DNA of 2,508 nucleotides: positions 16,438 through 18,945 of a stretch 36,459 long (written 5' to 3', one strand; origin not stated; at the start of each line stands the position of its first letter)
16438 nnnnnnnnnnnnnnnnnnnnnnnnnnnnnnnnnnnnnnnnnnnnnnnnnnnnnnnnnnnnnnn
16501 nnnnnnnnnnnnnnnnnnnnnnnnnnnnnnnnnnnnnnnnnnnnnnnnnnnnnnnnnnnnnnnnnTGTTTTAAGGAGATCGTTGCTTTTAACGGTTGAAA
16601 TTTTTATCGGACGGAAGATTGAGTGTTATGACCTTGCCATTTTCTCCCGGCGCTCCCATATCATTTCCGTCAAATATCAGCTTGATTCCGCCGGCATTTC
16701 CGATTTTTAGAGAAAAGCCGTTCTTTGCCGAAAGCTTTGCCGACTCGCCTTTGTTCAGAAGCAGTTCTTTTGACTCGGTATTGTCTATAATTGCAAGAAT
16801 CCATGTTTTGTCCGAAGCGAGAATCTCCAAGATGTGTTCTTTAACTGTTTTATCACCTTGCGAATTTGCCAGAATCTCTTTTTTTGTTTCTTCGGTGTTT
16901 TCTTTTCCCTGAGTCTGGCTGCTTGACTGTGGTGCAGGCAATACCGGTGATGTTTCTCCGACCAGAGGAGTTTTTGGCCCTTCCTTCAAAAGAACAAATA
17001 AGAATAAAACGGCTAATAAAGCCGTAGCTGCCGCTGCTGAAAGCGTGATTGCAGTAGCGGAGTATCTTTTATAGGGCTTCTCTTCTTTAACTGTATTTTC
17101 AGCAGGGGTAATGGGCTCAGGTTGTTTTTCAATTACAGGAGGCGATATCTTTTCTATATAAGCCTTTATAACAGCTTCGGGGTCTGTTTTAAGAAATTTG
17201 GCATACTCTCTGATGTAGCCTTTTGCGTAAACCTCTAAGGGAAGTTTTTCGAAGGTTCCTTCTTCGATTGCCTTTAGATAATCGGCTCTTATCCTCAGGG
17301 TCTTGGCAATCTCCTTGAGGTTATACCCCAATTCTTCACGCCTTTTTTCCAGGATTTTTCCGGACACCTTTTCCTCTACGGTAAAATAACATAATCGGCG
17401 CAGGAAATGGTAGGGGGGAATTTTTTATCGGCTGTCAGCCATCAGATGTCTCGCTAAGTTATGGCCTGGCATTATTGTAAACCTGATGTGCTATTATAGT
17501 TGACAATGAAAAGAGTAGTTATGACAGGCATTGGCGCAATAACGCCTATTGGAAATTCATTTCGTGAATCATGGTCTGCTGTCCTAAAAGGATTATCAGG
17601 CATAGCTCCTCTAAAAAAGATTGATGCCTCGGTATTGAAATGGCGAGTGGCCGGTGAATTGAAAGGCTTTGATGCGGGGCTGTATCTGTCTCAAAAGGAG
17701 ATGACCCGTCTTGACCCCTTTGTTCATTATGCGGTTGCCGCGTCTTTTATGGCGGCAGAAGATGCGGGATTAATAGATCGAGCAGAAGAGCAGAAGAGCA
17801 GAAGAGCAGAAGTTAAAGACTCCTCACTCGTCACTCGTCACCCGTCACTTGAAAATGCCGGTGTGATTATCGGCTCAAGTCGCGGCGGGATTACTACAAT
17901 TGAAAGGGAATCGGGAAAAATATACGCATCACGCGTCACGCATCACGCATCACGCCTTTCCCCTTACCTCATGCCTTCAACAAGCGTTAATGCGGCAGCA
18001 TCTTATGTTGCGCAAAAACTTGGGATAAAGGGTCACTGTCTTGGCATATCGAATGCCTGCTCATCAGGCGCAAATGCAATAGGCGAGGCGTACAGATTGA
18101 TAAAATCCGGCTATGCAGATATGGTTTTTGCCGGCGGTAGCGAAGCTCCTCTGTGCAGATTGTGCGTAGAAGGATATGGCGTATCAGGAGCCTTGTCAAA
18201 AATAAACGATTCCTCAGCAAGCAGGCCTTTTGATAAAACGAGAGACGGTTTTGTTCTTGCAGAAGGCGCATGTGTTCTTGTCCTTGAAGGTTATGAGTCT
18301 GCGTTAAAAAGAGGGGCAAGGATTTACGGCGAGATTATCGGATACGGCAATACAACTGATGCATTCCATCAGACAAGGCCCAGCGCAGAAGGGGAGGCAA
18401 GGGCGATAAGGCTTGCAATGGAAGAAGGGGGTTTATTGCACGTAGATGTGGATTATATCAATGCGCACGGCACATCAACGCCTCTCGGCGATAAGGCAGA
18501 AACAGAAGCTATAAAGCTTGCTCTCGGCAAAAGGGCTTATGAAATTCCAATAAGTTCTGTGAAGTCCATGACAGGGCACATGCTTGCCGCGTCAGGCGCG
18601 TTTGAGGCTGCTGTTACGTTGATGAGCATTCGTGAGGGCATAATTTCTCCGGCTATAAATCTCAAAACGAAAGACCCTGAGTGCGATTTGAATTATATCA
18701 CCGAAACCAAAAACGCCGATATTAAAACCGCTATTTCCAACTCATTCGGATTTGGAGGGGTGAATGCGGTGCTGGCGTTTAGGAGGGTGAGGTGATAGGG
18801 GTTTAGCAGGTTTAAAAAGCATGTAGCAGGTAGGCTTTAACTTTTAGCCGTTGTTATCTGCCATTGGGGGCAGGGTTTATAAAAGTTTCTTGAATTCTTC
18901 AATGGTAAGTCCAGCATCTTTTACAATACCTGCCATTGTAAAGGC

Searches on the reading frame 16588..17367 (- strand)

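Call 8: search_protein_families(library=pfam, proteins=[window:16588-17367:-], max_evalue=0.001)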
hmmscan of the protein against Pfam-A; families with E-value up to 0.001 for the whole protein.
window:16588-17367:- (259 aa): 3 families
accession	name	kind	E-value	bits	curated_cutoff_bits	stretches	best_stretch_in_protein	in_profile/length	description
PF13413.12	HTH_25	-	3.4e-21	75.3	24.6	1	6-66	2-62/62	Helix-turn-helix domain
PF13464.11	RodZ_C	-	2.2e-09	37.6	23.9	1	182-248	2-70/72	RodZ C-terminal domain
PF12844.13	HTH_19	-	3.5e-08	33.7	30.2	1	3-70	1-62/64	Helix-turn-helix domain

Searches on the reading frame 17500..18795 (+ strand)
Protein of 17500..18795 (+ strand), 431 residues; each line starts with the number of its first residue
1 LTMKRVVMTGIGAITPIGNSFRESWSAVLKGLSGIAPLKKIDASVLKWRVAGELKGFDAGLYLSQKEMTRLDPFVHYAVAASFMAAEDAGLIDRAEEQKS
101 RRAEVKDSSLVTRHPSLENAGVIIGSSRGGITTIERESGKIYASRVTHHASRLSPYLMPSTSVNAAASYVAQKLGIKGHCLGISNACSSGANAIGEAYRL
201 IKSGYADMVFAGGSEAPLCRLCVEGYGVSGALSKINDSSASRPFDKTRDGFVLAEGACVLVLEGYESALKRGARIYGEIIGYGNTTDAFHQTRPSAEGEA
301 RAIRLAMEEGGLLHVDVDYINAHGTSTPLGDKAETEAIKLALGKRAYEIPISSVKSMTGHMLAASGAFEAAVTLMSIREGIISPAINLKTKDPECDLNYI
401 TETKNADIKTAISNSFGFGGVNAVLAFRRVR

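Call 66: search_protein_families(library=ncbifam, proteins=[window:17500-18795:+], max_evalue=0.001)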
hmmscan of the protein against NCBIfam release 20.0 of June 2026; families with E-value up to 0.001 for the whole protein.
window:17500-18795:+ (431 aa): 23 families
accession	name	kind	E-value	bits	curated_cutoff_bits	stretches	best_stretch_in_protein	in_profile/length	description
TIGR03150.1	fabF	equivalog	1.8e-143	478.1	493.75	1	4-428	1-407/407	beta-ketoacyl-ACP synthase II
NF005589.0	PRK07314.1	subfamily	2.3e-139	464.7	387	1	1-430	1-412/413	beta-ketoacyl-ACP synthase II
NF004970.0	PRK06333.1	subfamily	2.2e-114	382.6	525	1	1-430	1-422/424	beta-ketoacyl-ACP synthase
NF006274.0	PRK08439.1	equivalog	1.1e-111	373.5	621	1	3-430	1-406/406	beta-ketoacyl-ACP synthase II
NF006434.0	PRK08722.1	equivalog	7.6e-102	341.3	759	1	1-429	1-413/414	beta-ketoacyl-ACP synthase II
NF005935.0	PRK07967.1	equivalog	3.6e-86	289.5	630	1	3-430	1-404/406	beta-ketoacyl-ACP synthase I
NF006587.0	PRK09116.1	equivalog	6.8e-85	285.3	470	1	3-430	1-407/408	beta-ketoacyl-ACP synthase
NF004618.0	PRK05952.1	equivalog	2.2e-81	273.7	455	1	102-429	66-382/384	beta-ketoacyl-ACP synthase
NF005076.0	PRK06501.1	equivalog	5.5e-79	266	629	1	6-427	13-420/425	beta-ketoacyl-ACP synthase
NF005916.1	PRK07910.1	equivalog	4.7e-71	239.9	560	1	122-429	110-417/418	KasA/KasB family beta-ketoacyl-ACP synthase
NF005490.0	PRK07103.1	equivalog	6e-66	223.2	445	1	2-430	2-413/414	polyketide beta-ketoacyl:acyl carrier protein synthase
NF006618.0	PRK09185.1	subfamily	1e-64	219.1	407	1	118-429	96-392/394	beta-ketoacyl-ACP synthase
NF058662.1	cispenta_AmcF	equivalog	3.1e-54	184.4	325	1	6-428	2-368/369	cispentacin biosynthesis acyltransferase subunit AmcF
NF045894.1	PKS_plus_SDR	equivalog_domain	4.7e-34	117.3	1740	1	117-423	102-420/1515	type I polyketide synthase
NF040607.1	mycolic_Pks13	equivalog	1.1e-28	99.3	2100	1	120-428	215-524/1680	polyketide synthase Pks13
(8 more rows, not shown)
